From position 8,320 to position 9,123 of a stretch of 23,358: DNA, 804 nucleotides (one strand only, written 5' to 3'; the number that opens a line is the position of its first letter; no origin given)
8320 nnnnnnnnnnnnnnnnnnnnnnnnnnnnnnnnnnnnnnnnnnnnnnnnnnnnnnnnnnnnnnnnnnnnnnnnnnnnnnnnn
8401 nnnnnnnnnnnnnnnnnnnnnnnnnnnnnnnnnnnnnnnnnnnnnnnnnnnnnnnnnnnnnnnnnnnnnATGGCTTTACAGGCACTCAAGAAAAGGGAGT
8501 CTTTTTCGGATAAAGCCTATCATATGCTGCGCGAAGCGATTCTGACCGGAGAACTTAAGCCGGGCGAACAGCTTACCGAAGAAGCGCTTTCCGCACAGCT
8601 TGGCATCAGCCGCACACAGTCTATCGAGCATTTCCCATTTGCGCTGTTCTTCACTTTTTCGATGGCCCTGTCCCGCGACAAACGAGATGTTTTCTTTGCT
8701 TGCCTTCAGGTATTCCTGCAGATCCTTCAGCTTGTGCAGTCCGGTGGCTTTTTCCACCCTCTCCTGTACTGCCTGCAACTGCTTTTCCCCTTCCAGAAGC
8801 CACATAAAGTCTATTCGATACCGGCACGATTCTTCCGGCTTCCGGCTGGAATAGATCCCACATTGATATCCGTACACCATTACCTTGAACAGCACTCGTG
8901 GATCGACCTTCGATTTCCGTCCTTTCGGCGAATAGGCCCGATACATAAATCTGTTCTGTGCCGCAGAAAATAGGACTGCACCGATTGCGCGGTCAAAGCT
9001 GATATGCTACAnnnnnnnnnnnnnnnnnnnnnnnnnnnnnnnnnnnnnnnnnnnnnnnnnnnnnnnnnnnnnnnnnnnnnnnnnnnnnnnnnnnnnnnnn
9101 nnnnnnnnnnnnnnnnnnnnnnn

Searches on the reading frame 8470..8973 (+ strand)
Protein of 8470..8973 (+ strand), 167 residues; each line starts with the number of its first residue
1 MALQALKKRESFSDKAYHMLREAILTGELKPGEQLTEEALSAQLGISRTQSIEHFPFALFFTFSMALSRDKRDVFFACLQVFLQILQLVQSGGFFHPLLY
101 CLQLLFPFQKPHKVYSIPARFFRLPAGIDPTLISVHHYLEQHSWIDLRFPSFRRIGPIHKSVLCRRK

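Call 10: search_protein_families(library=pfam, proteins=[window:8470-8973:+], max_evalue=0.001)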
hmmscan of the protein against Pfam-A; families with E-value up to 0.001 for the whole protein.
window:8470-8973:+ (167 aa): 1 family
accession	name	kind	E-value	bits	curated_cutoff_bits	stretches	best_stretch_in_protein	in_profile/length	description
PF00392.27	GntR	-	2.4e-09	37.2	27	1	13-49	2-39/64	Bacterial regulatory proteins, gntR family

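Call 67: search_protein_families(library=pfam, proteins=[window:8470-8973:+], max_evalue=1)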
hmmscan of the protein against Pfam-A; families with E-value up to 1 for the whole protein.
window:8470-8973:+ (167 aa): 1 family
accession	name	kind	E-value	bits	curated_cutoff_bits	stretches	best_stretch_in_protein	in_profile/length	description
PF00392.27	GntR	-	2.4e-09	37.2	27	1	13-49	2-39/64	Bacterial regulatory proteins, gntR family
